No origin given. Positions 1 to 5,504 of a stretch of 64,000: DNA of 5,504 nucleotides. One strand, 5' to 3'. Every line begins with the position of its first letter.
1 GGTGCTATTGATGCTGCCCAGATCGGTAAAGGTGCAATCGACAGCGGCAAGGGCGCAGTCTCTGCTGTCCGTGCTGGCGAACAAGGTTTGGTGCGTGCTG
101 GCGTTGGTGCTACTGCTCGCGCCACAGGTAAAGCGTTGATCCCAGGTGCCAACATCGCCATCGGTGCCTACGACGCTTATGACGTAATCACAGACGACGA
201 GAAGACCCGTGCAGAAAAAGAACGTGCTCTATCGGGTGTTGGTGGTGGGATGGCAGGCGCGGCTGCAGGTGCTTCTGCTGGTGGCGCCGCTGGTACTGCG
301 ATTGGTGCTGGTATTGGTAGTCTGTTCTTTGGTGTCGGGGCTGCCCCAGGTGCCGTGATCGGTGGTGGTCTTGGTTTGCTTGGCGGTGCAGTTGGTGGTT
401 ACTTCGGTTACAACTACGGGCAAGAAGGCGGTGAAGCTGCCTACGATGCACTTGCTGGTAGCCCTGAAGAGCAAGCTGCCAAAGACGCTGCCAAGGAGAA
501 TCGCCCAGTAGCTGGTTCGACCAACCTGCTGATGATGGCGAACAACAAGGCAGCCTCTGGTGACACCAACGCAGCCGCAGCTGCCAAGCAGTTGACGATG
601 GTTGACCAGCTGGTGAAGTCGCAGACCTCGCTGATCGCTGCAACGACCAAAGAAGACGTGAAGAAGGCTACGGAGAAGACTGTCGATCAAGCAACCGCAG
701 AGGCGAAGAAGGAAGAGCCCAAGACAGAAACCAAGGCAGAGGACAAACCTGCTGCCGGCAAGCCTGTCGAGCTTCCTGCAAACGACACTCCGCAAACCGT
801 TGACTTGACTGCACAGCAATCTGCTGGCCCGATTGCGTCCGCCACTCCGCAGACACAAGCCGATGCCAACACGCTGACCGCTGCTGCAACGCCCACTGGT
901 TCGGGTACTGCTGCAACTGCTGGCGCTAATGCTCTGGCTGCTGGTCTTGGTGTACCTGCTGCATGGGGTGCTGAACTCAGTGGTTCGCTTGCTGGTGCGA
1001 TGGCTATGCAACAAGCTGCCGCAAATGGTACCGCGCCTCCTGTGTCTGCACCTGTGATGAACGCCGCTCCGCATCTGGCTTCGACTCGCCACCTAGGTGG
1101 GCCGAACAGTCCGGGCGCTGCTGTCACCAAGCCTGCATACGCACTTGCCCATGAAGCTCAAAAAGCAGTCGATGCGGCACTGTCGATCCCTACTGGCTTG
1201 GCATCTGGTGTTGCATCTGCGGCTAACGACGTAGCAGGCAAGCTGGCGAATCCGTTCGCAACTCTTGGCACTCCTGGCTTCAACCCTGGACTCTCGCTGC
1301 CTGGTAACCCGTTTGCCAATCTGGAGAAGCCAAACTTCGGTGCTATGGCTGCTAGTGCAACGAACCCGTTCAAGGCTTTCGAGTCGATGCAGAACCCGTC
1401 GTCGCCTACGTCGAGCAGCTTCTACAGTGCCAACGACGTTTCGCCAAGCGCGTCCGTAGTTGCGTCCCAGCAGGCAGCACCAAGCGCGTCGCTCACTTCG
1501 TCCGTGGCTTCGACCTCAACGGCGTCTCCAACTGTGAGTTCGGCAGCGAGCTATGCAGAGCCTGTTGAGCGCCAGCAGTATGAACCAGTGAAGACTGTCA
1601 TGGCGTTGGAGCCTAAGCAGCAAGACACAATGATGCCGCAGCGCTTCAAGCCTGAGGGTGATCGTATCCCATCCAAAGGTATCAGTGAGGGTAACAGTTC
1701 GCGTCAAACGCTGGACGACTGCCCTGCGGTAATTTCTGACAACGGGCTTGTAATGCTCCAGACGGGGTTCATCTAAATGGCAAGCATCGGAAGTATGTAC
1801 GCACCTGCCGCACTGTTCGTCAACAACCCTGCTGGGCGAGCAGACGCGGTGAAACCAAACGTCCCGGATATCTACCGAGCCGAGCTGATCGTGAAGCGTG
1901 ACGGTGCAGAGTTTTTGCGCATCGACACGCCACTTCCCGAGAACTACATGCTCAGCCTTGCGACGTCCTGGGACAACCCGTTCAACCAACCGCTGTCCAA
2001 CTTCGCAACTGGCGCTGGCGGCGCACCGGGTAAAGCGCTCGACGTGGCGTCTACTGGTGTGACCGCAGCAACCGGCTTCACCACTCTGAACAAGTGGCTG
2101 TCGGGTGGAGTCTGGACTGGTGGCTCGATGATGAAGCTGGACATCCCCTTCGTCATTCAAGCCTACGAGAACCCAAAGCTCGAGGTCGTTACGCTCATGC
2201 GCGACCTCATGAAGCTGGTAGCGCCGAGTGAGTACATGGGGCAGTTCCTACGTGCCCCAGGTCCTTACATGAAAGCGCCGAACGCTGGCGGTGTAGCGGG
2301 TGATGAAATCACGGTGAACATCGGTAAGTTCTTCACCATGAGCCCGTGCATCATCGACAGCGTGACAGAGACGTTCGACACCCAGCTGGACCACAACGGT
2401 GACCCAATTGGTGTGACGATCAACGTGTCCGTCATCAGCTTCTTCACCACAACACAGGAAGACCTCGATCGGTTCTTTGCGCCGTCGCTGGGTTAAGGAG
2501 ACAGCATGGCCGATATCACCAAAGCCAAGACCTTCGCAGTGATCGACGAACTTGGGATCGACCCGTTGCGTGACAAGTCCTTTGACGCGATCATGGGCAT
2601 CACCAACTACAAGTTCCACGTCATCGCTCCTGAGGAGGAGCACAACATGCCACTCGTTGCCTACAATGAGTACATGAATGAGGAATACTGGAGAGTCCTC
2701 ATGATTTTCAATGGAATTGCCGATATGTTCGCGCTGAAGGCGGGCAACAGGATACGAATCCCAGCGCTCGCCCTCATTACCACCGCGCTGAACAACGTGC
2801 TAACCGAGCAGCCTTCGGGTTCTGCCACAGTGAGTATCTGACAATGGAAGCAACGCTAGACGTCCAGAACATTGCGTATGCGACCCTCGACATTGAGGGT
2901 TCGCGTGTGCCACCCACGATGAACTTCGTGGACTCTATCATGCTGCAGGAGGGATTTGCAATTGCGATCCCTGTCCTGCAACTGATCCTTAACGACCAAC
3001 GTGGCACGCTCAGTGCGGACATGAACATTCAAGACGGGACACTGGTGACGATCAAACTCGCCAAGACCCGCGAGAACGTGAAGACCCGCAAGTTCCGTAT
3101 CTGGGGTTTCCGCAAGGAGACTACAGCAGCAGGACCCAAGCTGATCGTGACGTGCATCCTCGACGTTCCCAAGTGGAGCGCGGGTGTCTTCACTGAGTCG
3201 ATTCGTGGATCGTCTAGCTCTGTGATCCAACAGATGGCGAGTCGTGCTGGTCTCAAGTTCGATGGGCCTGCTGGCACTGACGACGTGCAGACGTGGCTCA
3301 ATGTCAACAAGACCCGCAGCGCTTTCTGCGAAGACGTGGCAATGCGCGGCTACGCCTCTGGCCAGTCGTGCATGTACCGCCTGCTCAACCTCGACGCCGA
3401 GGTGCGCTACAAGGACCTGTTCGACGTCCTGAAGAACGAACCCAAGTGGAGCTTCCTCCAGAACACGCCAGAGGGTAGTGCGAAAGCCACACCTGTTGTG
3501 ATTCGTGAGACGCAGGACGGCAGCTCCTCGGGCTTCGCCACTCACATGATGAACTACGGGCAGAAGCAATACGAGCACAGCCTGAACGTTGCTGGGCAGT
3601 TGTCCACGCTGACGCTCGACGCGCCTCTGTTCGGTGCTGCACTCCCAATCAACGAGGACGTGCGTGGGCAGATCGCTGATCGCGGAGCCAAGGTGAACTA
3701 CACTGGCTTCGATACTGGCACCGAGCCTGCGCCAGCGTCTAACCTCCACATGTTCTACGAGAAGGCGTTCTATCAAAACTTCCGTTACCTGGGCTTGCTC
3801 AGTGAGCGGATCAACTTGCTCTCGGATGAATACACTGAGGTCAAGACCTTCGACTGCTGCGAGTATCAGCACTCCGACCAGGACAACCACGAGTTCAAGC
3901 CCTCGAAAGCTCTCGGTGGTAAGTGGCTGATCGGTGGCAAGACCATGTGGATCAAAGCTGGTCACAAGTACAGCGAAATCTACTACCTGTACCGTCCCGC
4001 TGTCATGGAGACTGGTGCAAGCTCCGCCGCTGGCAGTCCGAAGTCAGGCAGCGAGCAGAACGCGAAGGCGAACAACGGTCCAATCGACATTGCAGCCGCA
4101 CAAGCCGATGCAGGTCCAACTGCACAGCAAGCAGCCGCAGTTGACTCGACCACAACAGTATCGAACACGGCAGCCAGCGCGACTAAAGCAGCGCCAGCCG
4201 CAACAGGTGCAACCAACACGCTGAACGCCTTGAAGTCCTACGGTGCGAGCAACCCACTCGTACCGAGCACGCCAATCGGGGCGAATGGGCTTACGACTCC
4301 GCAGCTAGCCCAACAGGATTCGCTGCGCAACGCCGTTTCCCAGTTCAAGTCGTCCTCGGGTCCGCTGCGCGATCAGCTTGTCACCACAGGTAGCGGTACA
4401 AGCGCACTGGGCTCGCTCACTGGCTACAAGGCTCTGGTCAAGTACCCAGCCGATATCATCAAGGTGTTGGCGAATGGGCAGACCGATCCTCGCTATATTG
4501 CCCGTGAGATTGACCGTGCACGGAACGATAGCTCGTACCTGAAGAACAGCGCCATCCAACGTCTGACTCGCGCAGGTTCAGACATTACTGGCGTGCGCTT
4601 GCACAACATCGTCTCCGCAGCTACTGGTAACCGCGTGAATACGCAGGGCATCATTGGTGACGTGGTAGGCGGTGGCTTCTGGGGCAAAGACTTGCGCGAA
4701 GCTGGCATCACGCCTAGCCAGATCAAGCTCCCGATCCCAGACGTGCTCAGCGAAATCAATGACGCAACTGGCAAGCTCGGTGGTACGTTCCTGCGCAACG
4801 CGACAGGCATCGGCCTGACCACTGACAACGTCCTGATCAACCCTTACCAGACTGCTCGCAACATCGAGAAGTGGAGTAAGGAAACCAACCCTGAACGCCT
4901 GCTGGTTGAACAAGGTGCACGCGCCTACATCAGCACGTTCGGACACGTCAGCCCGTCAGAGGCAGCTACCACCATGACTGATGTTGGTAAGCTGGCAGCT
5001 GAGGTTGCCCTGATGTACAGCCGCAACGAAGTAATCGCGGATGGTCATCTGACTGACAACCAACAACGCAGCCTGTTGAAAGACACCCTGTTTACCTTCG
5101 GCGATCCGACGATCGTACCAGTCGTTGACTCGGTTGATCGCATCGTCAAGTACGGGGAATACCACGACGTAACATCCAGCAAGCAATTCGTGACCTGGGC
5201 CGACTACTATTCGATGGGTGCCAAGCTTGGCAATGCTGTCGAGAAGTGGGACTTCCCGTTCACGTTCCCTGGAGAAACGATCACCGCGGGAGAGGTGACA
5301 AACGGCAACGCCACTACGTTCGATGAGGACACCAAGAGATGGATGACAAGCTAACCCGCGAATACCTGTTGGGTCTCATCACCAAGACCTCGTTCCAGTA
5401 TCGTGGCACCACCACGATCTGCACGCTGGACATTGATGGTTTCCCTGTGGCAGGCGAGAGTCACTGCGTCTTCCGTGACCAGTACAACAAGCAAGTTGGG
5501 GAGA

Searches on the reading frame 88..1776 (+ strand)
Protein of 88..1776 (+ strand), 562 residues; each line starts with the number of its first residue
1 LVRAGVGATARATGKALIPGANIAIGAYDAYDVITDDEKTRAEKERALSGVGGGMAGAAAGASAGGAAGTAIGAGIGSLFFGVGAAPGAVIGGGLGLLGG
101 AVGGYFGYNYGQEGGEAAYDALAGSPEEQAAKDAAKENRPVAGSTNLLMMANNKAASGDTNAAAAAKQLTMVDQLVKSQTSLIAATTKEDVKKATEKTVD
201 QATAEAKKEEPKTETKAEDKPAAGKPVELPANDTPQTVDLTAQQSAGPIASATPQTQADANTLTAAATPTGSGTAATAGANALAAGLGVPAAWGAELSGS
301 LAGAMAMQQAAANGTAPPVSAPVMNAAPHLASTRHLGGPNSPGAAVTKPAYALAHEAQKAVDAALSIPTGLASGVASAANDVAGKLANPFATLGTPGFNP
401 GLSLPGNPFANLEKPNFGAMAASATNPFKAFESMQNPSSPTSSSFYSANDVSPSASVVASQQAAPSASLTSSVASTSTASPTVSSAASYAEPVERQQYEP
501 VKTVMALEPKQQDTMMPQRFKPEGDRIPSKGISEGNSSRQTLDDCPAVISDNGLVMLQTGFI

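Call 17: search_protein_families(library=phrogs, proteins=[window:88-1776:+])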
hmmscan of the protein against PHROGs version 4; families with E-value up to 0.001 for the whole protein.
window:88-1776:+ (562 aa): 3 families
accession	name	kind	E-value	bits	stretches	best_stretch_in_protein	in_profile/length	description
phrog_1047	-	tail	2e-07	30.5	1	54-219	851-969/1251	tail associated lysin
phrog_34863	-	unknown function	6.1e-06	25.6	1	21-123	357-463/966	-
phrog_794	-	tail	0.0004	20.2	1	9-168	587-704/763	tail length tape measure protein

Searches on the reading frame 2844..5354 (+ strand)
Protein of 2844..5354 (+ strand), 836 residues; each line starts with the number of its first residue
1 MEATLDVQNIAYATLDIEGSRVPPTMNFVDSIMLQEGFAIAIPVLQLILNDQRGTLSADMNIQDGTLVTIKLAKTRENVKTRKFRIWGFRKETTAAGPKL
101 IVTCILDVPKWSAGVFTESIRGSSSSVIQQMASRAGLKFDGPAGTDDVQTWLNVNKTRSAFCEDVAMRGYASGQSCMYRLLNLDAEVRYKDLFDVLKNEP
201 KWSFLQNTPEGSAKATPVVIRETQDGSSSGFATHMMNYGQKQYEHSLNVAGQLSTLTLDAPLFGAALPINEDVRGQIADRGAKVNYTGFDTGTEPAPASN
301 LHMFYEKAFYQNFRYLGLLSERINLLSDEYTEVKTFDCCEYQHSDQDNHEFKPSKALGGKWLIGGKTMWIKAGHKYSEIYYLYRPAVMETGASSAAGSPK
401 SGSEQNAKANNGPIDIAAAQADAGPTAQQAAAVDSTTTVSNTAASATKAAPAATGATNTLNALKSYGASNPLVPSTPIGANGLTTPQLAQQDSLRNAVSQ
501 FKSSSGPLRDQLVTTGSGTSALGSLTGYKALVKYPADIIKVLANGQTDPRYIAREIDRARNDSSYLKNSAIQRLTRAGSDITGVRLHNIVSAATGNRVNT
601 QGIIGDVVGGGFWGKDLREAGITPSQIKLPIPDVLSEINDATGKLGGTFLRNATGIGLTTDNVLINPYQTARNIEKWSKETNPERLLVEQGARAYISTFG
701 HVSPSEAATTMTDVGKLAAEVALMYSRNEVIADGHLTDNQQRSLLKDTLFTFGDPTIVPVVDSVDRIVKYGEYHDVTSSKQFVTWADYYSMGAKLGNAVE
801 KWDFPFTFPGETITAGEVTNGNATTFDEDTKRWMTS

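Call 17: search_protein_families(library=phrogs, proteins=[window:2844-5354:+])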
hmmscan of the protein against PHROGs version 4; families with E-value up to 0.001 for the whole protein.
window:2844-5354:+ (836 aa): 2 families
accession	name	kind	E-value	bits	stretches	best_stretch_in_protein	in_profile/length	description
phrog_25710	-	unknown function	6.1e-198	658.6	1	1-417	2-421/421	-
phrog_32021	-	unknown function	2.9e-34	119.2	1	7-397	10-390/631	-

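Call 18: search_dna_similar(query=window:2844-5354:+, collection=phages, mode=protein, max_rows=25)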
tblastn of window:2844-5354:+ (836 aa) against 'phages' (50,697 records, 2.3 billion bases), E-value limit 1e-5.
Records with a match: 83; places in all: 83; records where one place covers at least 80% of the query: 2.
Best place of each record, by identity: 60-80% 2; <60% 81.
By first word of the organism name: Erwinia 49; Dickeya 8; Pseudomonas 5; Burkholderia 5; Rhizobium 5; Xanthomonas 4; Ralstonia 2; Achromobacter 2; Phage 1; Salmonella 1; and 1 more.
By host as written in the record: Erwinia amylovora 43; Dickeya solani MK10 6; Burkholderia cenocepacia 4; - 3; Xanthomonas hortorum pv. vitians CFBP8640 3; Pseudomonas aeruginosa PAO1 2; Pseudomonas putida var. Manila 2; Erwinia amylovora 1/79 2; and 14 more.
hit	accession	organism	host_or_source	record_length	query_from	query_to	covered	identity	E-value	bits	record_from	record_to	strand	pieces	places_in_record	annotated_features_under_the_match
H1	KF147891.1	Pseudomonas phage PaBG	Pseudomonas aeruginosa PAO1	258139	1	836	100%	70.0%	0e+0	1156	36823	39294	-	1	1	putative baseplate hub subunit | hypothetical protein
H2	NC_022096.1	Pseudomonas phage PaBG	Pseudomonas aeruginosa PAO1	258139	1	836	100%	70.0%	0e+0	1156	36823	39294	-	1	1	putative baseplate hub subunit | hypothetical protein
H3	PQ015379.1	Pseudomonas phage HRDY3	Pseudomonas sp.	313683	2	390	47%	43.4%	9e-105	362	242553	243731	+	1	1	hypothetical protein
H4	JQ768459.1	Pseudomonas phage Lu11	Pseudomonas putida var. Manila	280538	2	389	46%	40.1%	3e-95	333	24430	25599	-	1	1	hypothetical protein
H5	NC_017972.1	Pseudomonas phage Lu11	Pseudomonas putida var. Manila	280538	2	389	46%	40.1%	3e-95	333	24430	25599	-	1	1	hypothetical protein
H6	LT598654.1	Phage NCTB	surface water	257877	5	389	46%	31.0%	2e-46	186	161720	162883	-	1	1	hypothetical protein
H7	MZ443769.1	Erwinia phage pEp_SNUABM_52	Erwinia amylovora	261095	7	384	45%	29.5%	8e-27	124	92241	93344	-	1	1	hypothetical protein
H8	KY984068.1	Erwinia phage vB_EamM_Y3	Erwinia amylovora 1/79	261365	7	384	45%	29.5%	9e-27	124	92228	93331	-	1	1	hypothetical protein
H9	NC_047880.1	Erwinia phage vB_EamM_Y3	Erwinia amylovora 1/79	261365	7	384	45%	29.5%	9e-27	124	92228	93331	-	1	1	hypothetical protein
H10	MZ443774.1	Erwinia phage pEa_SNUABM_32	Erwinia amylovora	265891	7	384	45%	28.8%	9e-29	130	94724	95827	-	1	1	hypothetical protein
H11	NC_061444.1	Erwinia phage pEa_SNUABM_32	Erwinia amylovora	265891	7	384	45%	28.8%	9e-29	130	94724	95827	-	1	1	hypothetical protein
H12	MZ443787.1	Erwinia phage pEa_SNUABM_39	Erwinia amylovora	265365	7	384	45%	28.8%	3e-28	129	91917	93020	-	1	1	hypothetical protein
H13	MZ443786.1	Erwinia phage pEa_SNUABM_2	Erwinia amylovora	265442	7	384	45%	28.8%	3e-28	129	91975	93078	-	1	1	hypothetical protein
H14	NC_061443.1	Erwinia phage pEa_SNUABM_2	Erwinia amylovora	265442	7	384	45%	28.8%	3e-28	129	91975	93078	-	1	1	hypothetical protein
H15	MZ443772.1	Erwinia phage pEa_SNUABM_23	Erwinia amylovora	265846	7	384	45%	28.6%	2e-25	119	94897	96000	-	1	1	hypothetical protein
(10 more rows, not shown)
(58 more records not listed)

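Call 37: get_annotated_region(hit=H5, flank=500)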
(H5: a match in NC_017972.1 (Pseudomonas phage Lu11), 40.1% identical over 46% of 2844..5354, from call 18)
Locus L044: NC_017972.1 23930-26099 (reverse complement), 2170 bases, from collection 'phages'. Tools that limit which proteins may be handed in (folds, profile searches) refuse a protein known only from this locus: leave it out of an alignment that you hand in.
description: Pseudomonas phage Lu11, complete genome.
organism: Pseudomonas phage Lu11 (NCBI taxid 1161927)
taxonomy: Viruses; Duplodnaviria; Heunggongvirae; Uroviricota; Caudoviricetes
host: Pseudomonas putida var. Manila; source: soil; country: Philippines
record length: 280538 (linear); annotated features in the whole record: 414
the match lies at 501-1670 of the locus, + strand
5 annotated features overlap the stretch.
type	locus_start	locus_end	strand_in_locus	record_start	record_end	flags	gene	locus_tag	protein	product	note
CDS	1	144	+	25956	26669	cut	-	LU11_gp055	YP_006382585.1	PmgG-like head morphogenesis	-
CDS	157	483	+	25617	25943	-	-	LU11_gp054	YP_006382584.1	tail sheath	-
CDS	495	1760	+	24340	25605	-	-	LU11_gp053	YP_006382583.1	hypothetical protein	-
CDS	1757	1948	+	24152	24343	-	-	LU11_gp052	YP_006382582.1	hypothetical protein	-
CDS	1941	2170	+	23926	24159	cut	-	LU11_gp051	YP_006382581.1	hypothetical protein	-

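Call 38: get_annotated_region(hit=H3, flank=500)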
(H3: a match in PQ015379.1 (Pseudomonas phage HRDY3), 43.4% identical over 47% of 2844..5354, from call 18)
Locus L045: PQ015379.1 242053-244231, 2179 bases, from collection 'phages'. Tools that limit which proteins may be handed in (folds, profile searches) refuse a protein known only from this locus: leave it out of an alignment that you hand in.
description: Pseudomonas phage HRDY3, complete genome.
organism: Pseudomonas phage HRDY3 (NCBI taxid 3236930)
taxonomy: Viruses
host: Pseudomonas sp.; source: pond water; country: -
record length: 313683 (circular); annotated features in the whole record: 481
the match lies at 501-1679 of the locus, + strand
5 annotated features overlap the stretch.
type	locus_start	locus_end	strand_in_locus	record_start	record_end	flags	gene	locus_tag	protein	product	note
CDS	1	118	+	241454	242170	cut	-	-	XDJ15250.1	PmgG-like head morphogenesis protein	-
CDS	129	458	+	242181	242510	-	-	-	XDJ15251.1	tail sheath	-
CDS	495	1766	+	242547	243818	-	-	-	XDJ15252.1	hypothetical protein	-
CDS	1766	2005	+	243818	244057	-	-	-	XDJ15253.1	hypothetical protein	-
CDS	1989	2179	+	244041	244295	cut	-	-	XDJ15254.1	hypothetical protein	-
